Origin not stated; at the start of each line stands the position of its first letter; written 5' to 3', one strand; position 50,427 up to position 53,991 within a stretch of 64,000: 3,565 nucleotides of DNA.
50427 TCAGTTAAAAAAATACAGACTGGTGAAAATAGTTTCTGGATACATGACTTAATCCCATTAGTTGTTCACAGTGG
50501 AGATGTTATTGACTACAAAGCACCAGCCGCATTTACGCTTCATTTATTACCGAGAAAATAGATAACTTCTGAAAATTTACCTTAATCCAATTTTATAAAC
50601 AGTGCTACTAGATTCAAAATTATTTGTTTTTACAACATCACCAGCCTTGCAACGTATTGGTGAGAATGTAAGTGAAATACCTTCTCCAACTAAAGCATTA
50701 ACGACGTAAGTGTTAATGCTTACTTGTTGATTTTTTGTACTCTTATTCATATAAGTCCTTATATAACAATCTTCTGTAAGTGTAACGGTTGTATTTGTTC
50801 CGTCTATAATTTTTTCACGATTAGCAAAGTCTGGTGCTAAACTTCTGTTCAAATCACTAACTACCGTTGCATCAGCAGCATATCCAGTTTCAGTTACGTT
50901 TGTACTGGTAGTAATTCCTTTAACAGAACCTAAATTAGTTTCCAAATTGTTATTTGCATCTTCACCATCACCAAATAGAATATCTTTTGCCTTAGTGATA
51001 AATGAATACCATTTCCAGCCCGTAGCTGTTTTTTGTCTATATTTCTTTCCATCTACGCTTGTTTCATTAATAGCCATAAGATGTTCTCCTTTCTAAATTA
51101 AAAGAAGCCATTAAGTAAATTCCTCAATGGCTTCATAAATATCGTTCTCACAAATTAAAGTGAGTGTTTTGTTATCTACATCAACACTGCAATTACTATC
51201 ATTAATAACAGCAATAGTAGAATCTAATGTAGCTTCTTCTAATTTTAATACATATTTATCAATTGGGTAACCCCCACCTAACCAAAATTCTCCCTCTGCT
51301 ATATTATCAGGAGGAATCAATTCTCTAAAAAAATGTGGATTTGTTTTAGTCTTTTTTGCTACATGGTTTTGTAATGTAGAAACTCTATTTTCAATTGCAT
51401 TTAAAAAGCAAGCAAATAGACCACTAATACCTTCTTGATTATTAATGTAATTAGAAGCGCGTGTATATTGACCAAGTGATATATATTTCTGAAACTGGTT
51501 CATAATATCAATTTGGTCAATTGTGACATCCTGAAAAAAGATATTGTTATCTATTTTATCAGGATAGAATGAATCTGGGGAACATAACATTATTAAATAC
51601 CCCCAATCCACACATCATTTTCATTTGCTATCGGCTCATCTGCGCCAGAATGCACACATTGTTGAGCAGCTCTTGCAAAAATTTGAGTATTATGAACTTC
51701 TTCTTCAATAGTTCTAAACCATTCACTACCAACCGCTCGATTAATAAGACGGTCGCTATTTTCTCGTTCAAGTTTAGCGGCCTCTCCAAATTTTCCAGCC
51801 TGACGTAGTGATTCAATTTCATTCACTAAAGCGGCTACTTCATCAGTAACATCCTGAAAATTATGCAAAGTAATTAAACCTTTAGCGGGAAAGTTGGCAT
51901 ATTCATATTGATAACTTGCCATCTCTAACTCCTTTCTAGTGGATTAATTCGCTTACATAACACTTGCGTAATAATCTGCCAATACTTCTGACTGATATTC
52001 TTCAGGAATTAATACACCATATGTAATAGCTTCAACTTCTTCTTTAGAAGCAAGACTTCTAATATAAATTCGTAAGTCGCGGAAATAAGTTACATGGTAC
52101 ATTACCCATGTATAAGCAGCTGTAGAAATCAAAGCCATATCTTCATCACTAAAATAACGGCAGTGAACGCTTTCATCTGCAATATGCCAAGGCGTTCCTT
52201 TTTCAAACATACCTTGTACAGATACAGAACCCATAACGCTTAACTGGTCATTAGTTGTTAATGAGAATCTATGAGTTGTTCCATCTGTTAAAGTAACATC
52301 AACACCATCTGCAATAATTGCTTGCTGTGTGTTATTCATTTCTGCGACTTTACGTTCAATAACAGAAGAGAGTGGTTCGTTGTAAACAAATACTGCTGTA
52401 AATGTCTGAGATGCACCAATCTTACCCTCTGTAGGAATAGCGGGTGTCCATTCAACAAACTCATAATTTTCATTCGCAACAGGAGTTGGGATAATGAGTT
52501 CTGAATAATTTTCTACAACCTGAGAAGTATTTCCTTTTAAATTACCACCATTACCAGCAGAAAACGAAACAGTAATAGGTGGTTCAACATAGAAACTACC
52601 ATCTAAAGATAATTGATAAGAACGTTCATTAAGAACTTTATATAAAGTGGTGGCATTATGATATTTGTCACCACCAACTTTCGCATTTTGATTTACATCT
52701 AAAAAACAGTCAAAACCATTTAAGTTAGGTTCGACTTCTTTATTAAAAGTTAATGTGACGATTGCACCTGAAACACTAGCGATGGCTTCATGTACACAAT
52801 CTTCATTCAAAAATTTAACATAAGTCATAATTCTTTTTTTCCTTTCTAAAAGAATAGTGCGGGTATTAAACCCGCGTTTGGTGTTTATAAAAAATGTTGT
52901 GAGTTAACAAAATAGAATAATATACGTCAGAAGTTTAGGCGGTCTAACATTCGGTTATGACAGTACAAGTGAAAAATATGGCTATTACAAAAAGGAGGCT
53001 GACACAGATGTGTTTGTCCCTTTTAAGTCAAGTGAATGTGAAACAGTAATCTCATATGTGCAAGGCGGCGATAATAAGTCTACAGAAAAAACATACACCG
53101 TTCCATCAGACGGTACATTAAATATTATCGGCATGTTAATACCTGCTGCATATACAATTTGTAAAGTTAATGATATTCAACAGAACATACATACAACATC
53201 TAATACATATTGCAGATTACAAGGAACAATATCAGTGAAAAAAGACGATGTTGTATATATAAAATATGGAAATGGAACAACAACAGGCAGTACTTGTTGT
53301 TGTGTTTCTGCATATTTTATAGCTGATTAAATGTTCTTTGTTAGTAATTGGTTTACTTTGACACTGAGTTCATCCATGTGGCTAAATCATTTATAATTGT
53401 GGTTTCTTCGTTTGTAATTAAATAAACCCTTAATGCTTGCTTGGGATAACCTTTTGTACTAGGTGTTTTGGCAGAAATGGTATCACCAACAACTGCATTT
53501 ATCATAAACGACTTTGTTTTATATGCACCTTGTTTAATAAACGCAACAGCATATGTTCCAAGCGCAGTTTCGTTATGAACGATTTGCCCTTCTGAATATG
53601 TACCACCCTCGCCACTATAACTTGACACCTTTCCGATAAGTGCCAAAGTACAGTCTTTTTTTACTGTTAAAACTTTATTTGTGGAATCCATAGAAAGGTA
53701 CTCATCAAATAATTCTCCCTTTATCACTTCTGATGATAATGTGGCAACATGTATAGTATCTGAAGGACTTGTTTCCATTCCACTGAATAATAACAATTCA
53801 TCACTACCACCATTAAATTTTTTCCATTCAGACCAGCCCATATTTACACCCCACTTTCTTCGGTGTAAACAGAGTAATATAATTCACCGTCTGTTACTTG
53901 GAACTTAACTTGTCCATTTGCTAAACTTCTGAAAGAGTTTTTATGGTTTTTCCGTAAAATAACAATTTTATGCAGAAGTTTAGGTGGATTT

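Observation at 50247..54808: Six-member family of small paralogous ORFs in alternating orientation inside the minus-strand tail/lysis arm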

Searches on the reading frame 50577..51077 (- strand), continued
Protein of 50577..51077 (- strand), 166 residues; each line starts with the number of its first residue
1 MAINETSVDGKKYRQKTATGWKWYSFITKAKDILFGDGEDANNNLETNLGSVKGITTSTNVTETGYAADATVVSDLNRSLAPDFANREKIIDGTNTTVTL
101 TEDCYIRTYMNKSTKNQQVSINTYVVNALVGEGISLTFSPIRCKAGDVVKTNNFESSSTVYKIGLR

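Call 104: find_related_loci(query=A3, collection=genome_contigs, flank=8000)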
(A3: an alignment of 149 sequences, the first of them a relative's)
Query A3 (166 aa) in genome_contigs; peptide patterns used: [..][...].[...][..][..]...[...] (x = any residue, [..] = any of these).
41 stretches matched a pattern; 13 encode a relative of the query (tblastn E <= 1e-3); 13 distinct loci.
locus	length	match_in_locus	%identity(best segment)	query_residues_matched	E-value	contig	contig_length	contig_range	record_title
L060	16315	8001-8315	42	1-105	3e-17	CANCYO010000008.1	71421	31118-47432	MAG TPA_asm: uncultured Lachnospiraceae bacterium isolate ERR6760080_bin.25_metawrap_v1.3_MAG genome assembly, contig: E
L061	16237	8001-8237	47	1-80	8e-17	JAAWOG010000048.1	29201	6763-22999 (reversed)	MAG: Lachnospiraceae bacterium isolate ABMPRH_270_1 SL341408_scaffold_2430, whole genome shotgun sequence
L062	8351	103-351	45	1-84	2e-16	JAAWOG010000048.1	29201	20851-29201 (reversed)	MAG: Lachnospiraceae bacterium isolate ABMPRH_270_1 SL341408_scaffold_2430, whole genome shotgun sequence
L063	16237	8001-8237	43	1-80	2e-12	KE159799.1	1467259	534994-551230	Lachnospiraceae bacterium 10-1 genomic scaffold acPFo-supercont1.1, whole genome shotgun sequence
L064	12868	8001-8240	43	1-81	3e-12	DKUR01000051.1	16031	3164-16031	MAG TPA_asm: Lachnospiraceae bacterium UBA7199 UBA7199_contig_5733, whole genome shotgun sequence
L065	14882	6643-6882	42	1-81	2e-11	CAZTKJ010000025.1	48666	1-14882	MAG TPA_asm: uncultured Lachnospiraceae bacterium isolate SRP199465_co1_205 genome assembly, contig: NODE_1492_length_48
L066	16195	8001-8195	46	21-86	4e-11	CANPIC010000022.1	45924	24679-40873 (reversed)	MAG TPA_asm: uncultured bacterium isolate SRR15730554_bin.26_metawrap_v1.3_MAG genome assembly, contig: NODE.890_length_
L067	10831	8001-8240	40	1-81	4e-11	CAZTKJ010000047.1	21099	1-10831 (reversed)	MAG TPA_asm: uncultured Lachnospiraceae bacterium isolate SRP199465_co1_205 genome assembly, contig: NODE_6617_length_21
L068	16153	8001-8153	51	21-75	3e-10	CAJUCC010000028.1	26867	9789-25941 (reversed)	MAG TPA_asm: uncultured Lachnospiraceae bacterium isolate MGBC131886 genome assembly, contig: MGBC131886.28, whole genom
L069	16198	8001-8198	39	1-67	4e-10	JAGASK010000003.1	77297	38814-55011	MAG: Lachnospiraceae bacterium isolate RGIG8731 Water_deer_Colon-4__c15741, whole genome shotgun sequence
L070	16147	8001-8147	47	21-73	2e-9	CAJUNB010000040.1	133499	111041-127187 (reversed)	MAG TPA_asm: uncultured Lachnospiraceae bacterium isolate MGBC161419 genome assembly, contig: MGBC161419.40, whole genom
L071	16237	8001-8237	40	1-80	3e-9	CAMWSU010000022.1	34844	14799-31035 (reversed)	MAG TPA_asm: uncultured Lachnospiraceae bacterium isolate SRR14411297_bin.3_metawrap_v1.3_MAG genome assembly, contig: N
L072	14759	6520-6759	38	1-81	6e-9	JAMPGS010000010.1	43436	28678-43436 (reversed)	MAG: Clostridium sp. isolate NALB_7961_37 Scaffold_#10__SCF_010___43436_bp, whole genome shotgun sequence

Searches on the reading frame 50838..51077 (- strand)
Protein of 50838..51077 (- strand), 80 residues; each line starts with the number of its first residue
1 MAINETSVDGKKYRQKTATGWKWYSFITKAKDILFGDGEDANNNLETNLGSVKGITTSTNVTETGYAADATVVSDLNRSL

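Call 38: find_related_loci(query=A1, collection=metagenome_contigs, flank=10000)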
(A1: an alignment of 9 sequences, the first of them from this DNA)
Query A1 (80 aa) in metagenome_contigs; peptide patterns used: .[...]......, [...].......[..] (x = any residue, [..] = any of these).
600 stretches matched a pattern (row limit reached: there are more); 29 encode a relative of the query (tblastn E <= 1e-3); 29 distinct loci.
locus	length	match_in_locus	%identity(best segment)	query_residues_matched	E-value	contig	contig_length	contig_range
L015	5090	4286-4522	57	1-80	3e-21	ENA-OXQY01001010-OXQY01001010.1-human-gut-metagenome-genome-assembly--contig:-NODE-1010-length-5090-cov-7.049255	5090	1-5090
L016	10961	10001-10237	57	1-80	4e-21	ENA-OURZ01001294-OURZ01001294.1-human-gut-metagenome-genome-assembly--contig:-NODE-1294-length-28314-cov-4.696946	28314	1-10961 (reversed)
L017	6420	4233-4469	57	1-80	5e-21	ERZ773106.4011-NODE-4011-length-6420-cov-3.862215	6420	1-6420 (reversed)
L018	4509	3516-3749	52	1-80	1e-18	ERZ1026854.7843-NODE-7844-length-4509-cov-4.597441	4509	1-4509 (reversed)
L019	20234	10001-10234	52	1-80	1e-18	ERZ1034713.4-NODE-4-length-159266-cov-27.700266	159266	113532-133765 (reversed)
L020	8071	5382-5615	52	1-80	1e-18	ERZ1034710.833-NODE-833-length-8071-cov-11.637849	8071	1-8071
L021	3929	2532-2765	51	1-80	2e-18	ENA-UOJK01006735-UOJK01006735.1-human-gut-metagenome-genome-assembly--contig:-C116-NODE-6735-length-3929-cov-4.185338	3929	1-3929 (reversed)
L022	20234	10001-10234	51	1-80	2e-18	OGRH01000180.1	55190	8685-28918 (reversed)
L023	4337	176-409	51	1-80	3e-18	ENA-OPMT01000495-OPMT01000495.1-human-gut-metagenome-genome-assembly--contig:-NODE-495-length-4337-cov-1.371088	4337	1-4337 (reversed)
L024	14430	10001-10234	51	1-80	3e-18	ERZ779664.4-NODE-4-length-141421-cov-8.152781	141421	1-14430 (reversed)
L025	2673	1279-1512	50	1-80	9e-18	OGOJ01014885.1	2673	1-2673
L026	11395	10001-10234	50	1-80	1e-17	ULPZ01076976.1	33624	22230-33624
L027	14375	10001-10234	50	1-80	9e-18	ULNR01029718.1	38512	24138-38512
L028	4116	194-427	50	1-80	1e-17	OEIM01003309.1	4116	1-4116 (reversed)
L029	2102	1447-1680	50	1-80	1e-17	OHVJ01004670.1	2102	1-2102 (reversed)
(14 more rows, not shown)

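Call 59: search_protein_families(library=ncbifam, proteins=[L019:11123-12088:+, L019:15991-17301:-], max_evalue=0.001)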
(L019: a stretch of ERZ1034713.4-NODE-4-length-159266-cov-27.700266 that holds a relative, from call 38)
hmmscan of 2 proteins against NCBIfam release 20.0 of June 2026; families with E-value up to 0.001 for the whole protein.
L019:11123-12088:+ (321 aa): 12 families
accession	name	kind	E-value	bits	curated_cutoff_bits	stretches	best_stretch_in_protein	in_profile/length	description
NF040815.2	recomb_XerA_Arch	equivalog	1.8e-55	188.4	220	1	36-311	2-260/263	site-specific tyrosine recombinase/integron integrase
TIGR02224.1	recomb_XerC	equivalog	1.1e-44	153.1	335.15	1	36-313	3-285/295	tyrosine recombinase XerC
TIGR02225.1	recomb_XerD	equivalog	4.2e-42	144.5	329.6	1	36-316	3-285/290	site-specific tyrosine recombinase XerD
NF001399.0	PRK00283.1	subfamily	4.9e-38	131.1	279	1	31-315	7-293/300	tyrosine recombinase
NF003462.0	PRK05084.1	equivalog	4.9e-33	114.3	267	1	147-315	191-354/360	tyrosine recombinase XerS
NF002331.0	PRK01287.1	subfamily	3.6e-20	72.2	371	1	28-303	24-310/365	site-specific tyrosine recombinase XerC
TIGR02249.1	integrase_gron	subfamily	2.3e-19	69.9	265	2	48-217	16-183/315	integron integrase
NF007371.0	PRK09871.1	subfamily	3e-12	46.5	222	1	147-305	22-174/198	tyrosine-type DNA invertase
NF011946.0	PRK15417.1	equivalog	3.6e-09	36.3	435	1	45-213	31-194/337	integron integrase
NF007370.0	PRK09870.1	subfamily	6.7e-09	35.7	221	1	150-300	31-174/200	tyrosine-type DNA invertase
NF041502.1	integrase_1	equivalog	1.6e-07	30.4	350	1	243-305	294-360/484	site-specific integrase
NF040693.1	recomb_GmtY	equivalog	7.5e-06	25.4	340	0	251-313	377-440/441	gamma-mobile-trio recombinase GmtY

L019:15991-17301:- (436 aa): 10 families
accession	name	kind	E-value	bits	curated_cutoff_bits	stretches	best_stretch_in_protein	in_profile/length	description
NF040815.2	recomb_XerA_Arch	equivalog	6.5e-19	68.5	220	2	88-239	14-151/263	site-specific tyrosine recombinase/integron integrase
TIGR02224.1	recomb_XerC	equivalog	1.5e-17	64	335.15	2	337-416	202-279/295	tyrosine recombinase XerC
TIGR02225.1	recomb_XerD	equivalog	2.6e-14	53.2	329.6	2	372-420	233-280/290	site-specific tyrosine recombinase XerD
NF001399.0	PRK00283.1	subfamily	7.1e-14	51.7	279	2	74-236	13-170/300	tyrosine recombinase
TIGR02249.1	integrase_gron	subfamily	1.2e-11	44.5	265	2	373-413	260-299/315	integron integrase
NF002331.0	PRK01287.1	subfamily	2.2e-11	43.3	371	1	355-413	253-311/365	site-specific tyrosine recombinase XerC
NF003462.0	PRK05084.1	equivalog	1.6e-08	33.7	267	1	372-420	303-350/360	tyrosine recombinase XerS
NF007371.0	PRK09871.1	subfamily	1.8e-07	30.9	222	0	371-412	132-172/198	tyrosine-type DNA invertase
NF011946.0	PRK15417.1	equivalog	0.00027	20.2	435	0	374-413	276-314/337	integron integrase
NF007370.0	PRK09870.1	subfamily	0.0009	18.9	221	0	373-412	139-177/200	tyrosine-type DNA invertase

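Call 62: search_dna_similar(query=window:50838-51077:-, collection=phages, mode=protein, max_evalue=0.001, max_rows=30)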
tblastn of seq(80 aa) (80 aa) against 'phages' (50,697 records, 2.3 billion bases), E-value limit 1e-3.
No match.

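Call 64: find_related_loci(query=A1, collection=genome_contigs, flank=10000)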
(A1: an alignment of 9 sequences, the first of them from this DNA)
Query A1 (80 aa) in genome_contigs; peptide patterns used: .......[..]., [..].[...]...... (x = any residue, [..] = any of these).
61 stretches matched a pattern, but none encodes a relative of the query by tblastn (E <= 1e-3).

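Call 102: search_dna_similar(query=window:50838-51077:-, collection=plasmids, mode=protein, max_evalue=0.001, max_rows=20)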
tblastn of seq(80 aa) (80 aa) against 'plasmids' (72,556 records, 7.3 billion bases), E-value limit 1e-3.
No match.

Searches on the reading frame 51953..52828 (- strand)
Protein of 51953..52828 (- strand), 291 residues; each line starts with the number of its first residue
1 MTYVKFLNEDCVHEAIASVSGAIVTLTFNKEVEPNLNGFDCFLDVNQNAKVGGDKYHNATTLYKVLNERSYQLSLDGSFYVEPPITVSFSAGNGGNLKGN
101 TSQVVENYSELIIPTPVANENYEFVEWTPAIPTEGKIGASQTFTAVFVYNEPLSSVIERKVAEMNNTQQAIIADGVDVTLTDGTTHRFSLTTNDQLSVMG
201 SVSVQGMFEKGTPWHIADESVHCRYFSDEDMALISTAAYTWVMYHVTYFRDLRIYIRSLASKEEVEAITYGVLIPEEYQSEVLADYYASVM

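Call 9: search_protein_families(library=pfam, proteins=[window:51953-52828:-], max_evalue=0.01)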
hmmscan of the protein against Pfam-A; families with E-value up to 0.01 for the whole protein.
window:51953-52828:- (291 aa): 2 families
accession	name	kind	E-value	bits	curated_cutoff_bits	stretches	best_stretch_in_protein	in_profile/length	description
PF14301.12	DUF4376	-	0.0002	22.2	25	1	158-268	4-105/106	Domain of unknown function (DUF4376)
PF09479.16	Flg_new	-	0.0029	18.1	27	1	86-128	2-39/65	Listeria-Bacteroides repeat domain (List_Bact_rpt)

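Call 10: search_protein_families(library=phrogs, proteins=[window:51953-52828:-], max_evalue=0.001)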
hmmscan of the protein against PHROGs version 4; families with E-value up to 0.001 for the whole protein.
window:51953-52828:- (291 aa): 1 family
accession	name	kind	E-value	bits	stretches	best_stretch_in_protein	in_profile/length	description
phrog_1348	-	tail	9.3e-06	26.5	1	146-277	52-182/224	tail fiber protein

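Call 36: find_related_loci(query=window:51953-52828:-, collection=viral_contigs, flank=10000)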
Query window:51953-52828:- (291 aa) in viral_contigs; peptide patterns used: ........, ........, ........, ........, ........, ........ (x = any residue, [..] = any of these).
No stretch of DNA in the collection matches any of the patterns.

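Call 42: find_encoding_contigs(protein=window:51953-52828:-, flank=6000, max_places=10)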
Protein window:51953-52828:- (291 aa): 24 contigs read that carry it; 10 places shown.
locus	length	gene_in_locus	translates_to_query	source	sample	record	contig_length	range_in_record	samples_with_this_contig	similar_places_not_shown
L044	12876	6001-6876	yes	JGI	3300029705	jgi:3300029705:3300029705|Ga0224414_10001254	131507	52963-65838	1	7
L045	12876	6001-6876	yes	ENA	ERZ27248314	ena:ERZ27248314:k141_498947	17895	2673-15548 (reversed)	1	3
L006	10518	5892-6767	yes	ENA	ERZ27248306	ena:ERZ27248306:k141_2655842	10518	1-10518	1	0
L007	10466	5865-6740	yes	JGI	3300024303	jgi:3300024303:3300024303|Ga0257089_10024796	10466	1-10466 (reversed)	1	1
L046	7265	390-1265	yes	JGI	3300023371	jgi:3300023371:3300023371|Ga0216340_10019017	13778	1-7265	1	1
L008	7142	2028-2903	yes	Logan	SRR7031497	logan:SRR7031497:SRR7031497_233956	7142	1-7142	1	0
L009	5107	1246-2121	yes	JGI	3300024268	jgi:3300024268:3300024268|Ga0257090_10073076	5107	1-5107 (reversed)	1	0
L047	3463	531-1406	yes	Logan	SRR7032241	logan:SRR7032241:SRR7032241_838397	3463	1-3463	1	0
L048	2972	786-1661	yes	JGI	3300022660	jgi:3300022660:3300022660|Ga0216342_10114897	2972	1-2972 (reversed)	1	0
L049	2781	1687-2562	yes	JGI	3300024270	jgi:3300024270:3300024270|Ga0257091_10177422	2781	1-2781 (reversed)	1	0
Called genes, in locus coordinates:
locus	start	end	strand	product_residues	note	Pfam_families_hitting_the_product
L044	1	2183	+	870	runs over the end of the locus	-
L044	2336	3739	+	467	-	PF07484:Collar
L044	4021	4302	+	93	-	-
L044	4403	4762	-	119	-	-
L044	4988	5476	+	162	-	-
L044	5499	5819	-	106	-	-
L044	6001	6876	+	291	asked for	-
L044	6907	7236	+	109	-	-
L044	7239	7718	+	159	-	-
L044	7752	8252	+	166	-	-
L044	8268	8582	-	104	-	-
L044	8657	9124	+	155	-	PF06541:ABC_trans_CmpB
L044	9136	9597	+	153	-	-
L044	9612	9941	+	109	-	-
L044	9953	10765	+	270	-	PF00112:Peptidase_C1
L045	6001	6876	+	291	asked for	-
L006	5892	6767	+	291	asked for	-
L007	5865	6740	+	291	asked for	-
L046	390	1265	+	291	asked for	-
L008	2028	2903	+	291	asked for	-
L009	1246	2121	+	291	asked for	-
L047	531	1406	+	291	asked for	-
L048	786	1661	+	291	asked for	-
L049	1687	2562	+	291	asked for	-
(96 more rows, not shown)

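Call 59: search_protein_families(library=ncbifam, proteins=[window:51953-52828:-], max_evalue=0.001)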
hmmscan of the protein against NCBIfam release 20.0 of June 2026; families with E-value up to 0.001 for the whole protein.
window:51953-52828:- (291 aa): 0 families

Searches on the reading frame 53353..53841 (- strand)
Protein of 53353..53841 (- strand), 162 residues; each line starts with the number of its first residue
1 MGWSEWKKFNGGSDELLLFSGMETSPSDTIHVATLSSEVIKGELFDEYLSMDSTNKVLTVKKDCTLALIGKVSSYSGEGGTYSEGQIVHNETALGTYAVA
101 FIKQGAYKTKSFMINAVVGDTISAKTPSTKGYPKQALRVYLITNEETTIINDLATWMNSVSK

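Call 34: search_protein_families(library=pfam, proteins=[window:53353-53841:-], max_evalue=0.01)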
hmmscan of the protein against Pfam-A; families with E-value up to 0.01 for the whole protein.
window:53353-53841:- (162 aa): 0 families

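Call 59: search_protein_families(library=ncbifam, proteins=[window:53353-53841:-], max_evalue=0.001)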
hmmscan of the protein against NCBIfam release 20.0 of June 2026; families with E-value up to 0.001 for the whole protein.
window:53353-53841:- (162 aa): 0 families

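Call 60: search_protein_families(library=pfam, proteins=[window:53353-53841:-], max_evalue=0.1)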
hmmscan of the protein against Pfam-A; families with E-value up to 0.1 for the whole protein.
window:53353-53841:- (162 aa): 0 families

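Call 78: find_homologous_proteins(query=window:53353-53841:-, max_evalue=0.001)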
Query window:53353-53841:- (162 aa): 2 proteins with E <= 0.001 among 33 candidates.
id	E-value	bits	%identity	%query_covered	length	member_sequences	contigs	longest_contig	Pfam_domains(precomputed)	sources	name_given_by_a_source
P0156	3.7e-100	350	100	100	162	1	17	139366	-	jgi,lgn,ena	-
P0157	1.8e-82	293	82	99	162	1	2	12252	-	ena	-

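Call 79: find_encoding_contigs(protein=P0157, flank=10000, max_places=3)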
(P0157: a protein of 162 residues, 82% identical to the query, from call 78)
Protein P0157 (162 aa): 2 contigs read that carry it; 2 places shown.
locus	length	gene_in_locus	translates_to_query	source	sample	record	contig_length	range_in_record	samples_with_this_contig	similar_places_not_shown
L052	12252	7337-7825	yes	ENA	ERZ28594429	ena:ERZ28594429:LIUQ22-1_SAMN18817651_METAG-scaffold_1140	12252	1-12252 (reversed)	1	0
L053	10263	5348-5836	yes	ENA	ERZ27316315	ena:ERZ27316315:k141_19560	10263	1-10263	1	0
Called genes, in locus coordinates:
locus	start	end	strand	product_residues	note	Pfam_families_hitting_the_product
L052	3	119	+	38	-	?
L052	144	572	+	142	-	-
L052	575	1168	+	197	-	PF06854:Phage_Gp15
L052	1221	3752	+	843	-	-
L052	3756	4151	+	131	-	-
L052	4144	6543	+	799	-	-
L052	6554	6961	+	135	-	-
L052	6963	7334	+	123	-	-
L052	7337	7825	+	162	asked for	-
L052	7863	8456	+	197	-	-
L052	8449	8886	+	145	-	PF02839:CBM_5_12 (weak)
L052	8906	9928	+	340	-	PF01183:Glyco_hydro_25, PF05951:Peptidase_M15_2, PF08291:Peptidase_M15_3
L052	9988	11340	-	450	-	PF00239:Resolvase, PF13408:Zn_ribbon_recom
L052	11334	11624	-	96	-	-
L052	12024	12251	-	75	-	?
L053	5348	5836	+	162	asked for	-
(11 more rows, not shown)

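Call 84: search_solved_structures(query=window:53353-53841:-, max_evalue=1)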
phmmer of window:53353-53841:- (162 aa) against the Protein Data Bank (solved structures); distinct sequences matched with E-value up to 1: 1.
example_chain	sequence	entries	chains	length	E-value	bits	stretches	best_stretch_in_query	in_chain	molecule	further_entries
8rsi_A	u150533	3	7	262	0.37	14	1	31-90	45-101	O-acetyl-ADP-ribose deacetylase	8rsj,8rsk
